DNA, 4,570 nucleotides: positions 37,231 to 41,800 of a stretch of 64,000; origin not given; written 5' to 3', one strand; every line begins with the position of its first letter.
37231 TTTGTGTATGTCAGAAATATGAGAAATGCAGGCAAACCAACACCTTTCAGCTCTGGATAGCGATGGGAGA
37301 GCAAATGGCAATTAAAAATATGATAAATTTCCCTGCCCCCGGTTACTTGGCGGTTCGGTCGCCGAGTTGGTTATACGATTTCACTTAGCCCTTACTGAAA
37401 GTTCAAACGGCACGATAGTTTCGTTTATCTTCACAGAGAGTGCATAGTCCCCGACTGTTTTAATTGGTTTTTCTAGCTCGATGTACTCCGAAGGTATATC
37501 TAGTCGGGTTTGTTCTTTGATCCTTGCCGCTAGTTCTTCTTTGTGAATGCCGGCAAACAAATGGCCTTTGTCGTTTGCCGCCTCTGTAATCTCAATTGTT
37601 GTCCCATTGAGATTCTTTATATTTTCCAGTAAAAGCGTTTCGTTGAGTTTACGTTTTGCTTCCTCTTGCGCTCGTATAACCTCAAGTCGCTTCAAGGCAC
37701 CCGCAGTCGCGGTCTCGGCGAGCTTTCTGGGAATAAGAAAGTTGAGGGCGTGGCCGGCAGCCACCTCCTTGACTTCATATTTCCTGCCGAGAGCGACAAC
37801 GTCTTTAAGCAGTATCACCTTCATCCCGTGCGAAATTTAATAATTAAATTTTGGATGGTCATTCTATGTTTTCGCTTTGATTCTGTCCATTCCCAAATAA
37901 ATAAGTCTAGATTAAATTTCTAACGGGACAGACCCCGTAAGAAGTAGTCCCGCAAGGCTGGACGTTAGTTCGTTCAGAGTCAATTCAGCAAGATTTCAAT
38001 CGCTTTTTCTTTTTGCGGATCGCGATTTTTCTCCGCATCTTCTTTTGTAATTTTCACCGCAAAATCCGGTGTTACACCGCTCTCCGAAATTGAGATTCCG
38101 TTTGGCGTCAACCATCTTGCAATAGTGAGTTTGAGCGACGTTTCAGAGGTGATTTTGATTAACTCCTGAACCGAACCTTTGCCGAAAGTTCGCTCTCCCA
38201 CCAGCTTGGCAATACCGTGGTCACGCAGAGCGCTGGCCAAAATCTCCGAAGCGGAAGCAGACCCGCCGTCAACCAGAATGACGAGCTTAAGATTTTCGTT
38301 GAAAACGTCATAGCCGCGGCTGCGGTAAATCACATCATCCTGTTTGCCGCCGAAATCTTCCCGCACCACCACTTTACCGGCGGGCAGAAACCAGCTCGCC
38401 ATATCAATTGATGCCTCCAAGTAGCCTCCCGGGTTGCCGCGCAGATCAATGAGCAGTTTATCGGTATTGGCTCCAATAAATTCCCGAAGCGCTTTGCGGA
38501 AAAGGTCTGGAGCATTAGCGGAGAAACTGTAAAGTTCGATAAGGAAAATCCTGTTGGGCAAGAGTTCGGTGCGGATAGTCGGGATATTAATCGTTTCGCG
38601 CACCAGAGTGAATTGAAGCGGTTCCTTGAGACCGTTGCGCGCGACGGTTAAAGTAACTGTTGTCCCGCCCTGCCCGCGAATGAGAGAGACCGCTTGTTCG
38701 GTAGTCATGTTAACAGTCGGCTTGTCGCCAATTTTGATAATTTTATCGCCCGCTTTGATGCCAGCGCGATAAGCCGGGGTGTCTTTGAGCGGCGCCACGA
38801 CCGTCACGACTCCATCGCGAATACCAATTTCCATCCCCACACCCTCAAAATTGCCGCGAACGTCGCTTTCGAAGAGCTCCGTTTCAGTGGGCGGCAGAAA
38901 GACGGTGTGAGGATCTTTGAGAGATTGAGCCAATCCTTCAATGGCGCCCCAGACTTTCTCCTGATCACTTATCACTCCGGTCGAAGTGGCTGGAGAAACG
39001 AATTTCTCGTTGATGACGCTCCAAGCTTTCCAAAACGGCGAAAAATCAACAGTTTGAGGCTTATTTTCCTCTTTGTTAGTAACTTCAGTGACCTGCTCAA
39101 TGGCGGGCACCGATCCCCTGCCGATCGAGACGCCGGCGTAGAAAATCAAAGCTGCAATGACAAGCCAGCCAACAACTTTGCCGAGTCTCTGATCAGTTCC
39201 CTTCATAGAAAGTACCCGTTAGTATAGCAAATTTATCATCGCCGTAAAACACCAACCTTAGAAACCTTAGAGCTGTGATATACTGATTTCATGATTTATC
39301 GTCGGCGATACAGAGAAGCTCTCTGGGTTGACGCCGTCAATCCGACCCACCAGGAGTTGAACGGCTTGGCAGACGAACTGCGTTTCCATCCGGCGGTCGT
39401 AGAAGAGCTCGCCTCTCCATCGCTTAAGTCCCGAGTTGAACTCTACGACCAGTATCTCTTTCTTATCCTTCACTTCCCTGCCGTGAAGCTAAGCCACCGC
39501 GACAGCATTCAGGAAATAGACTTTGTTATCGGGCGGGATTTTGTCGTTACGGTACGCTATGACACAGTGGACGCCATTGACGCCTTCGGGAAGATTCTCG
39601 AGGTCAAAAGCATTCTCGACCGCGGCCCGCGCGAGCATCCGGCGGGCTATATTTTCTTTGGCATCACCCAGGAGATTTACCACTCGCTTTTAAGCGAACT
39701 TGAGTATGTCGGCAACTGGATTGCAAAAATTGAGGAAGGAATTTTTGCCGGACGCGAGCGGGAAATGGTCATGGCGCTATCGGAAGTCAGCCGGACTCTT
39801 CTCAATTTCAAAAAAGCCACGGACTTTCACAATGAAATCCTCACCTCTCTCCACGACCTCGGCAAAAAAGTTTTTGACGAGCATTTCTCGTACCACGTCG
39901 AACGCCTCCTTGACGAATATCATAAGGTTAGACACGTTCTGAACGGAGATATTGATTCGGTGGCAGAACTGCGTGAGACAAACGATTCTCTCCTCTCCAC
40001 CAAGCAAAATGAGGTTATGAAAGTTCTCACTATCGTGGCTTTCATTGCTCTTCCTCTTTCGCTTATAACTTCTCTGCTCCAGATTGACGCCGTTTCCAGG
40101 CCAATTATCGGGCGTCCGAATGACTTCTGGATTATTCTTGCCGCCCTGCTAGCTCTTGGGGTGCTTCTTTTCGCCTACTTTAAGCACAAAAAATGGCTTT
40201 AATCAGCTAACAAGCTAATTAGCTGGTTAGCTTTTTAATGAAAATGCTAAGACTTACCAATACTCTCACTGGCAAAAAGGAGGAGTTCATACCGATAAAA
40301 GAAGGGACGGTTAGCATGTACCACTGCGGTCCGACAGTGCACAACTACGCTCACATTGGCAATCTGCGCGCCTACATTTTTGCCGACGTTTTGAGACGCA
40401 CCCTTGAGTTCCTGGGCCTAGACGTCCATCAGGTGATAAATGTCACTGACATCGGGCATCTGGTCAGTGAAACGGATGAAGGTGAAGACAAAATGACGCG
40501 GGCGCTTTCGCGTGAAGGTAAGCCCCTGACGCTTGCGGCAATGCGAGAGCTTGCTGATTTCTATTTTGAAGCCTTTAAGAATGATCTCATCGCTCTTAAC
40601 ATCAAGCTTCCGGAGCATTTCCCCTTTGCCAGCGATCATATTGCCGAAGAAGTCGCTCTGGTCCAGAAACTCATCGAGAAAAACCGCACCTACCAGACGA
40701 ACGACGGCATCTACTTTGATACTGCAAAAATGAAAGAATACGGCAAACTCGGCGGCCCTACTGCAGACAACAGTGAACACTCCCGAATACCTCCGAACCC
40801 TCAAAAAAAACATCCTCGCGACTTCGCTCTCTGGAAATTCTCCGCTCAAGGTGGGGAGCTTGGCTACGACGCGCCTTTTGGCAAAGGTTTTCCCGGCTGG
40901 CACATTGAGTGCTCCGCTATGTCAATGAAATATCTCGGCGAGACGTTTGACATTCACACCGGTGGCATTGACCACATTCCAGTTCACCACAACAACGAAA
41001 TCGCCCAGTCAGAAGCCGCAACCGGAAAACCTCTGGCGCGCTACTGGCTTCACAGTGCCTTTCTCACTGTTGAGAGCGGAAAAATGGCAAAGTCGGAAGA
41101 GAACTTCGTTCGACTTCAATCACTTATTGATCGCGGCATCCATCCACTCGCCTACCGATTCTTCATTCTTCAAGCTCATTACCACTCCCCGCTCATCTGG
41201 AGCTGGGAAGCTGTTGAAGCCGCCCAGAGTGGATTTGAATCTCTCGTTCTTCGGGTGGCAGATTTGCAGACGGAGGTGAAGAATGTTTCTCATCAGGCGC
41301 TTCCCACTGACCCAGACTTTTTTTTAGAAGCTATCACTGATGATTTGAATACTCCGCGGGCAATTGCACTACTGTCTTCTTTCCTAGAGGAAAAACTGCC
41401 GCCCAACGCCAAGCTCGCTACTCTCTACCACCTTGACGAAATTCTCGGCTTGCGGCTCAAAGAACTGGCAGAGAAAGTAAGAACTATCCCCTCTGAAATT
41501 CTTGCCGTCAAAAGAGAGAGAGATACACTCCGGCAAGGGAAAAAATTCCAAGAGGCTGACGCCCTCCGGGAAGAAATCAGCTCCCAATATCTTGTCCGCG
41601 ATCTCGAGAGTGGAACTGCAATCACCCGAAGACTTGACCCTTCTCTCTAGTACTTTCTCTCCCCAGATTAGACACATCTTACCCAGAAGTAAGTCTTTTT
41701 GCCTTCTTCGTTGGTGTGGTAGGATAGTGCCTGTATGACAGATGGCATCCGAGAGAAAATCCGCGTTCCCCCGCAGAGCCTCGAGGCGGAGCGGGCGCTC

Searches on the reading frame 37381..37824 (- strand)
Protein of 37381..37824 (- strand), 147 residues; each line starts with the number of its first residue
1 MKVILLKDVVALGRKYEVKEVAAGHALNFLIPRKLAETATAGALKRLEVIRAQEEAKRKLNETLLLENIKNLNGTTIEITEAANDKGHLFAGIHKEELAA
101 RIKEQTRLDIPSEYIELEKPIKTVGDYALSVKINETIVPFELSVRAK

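Call 28: search_protein_families(library=pfam, proteins=[window:37381-37824:-], max_evalue=0.001)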
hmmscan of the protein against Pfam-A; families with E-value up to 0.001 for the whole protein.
window:37381-37824:- (147 aa): 2 families
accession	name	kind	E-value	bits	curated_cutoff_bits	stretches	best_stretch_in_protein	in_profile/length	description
PF01281.25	Ribosomal_L9_N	-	4.7e-18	64.9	20.7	1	1-47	1-47/47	Ribosomal protein L9, N-terminal domain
PF03948.19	Ribosomal_L9_C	-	1.1e-12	48.6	23.2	1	70-137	8-76/86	Ribosomal protein L9, C-terminal domain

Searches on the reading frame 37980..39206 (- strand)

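Call 28: search_protein_families(library=pfam, proteins=[window:37980-39206:-], max_evalue=0.001)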
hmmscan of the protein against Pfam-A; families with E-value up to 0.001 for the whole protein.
window:37980-39206:- (408 aa): 5 families
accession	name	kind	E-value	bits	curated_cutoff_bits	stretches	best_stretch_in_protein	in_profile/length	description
PF03572.23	Peptidase_S41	-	6.8e-48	162.8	24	1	222-384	4-165/165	Peptidase family S41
PF17820.7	PDZ_6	-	5e-15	55.4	27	1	136-190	2-54/54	PDZ domain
PF00595.29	PDZ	-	3.7e-12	46.9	23.2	1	122-188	11-80/81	PDZ domain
PF13180.12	PDZ_2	-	1.4e-09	38.6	27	1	130-195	10-74/80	PDZ domain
PF22694.1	CtpB_N-like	-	3e-06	28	27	1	15-104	1-81/85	Activating protease CtpB N-terminal domain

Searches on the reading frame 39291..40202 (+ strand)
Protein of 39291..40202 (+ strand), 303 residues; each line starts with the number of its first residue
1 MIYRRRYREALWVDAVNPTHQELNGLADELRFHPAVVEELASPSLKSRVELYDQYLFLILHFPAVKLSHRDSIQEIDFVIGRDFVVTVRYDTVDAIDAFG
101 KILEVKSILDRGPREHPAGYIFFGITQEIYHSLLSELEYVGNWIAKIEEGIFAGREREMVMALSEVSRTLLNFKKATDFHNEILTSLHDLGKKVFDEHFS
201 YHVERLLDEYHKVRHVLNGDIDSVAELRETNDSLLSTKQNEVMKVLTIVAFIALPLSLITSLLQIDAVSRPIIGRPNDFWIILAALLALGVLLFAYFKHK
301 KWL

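Call 28: search_protein_families(library=pfam, proteins=[window:39291-40202:+], max_evalue=0.001)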
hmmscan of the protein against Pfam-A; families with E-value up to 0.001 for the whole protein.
window:39291-40202:+ (303 aa): 1 family
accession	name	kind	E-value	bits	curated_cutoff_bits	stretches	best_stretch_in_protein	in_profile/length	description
PF01544.23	CorA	-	1.5e-45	156.2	27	1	10-298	4-291/292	CorA-like Mg2+ transporter protein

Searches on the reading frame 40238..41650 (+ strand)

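Call 28: search_protein_families(library=pfam, proteins=[window:40238-41650:+], max_evalue=0.001)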
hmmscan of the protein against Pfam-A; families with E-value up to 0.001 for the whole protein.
window:40238-41650:+ (470 aa): 3 families
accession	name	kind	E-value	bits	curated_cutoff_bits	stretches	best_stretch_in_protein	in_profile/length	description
PF01406.26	tRNA-synt_1e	-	1.2e-87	294.5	27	1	18-330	3-300/301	tRNA synthetases class I (C) catalytic domain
PF09334.17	tRNA-synt_1g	-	1.5e-07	31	20.1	0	260-314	305-358/391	tRNA synthetases class I (M)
PF00750.26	tRNA-synt_1d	-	0.00034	20.1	23.3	1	22-74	19-71/349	tRNA synthetases class I (R), catalytic domain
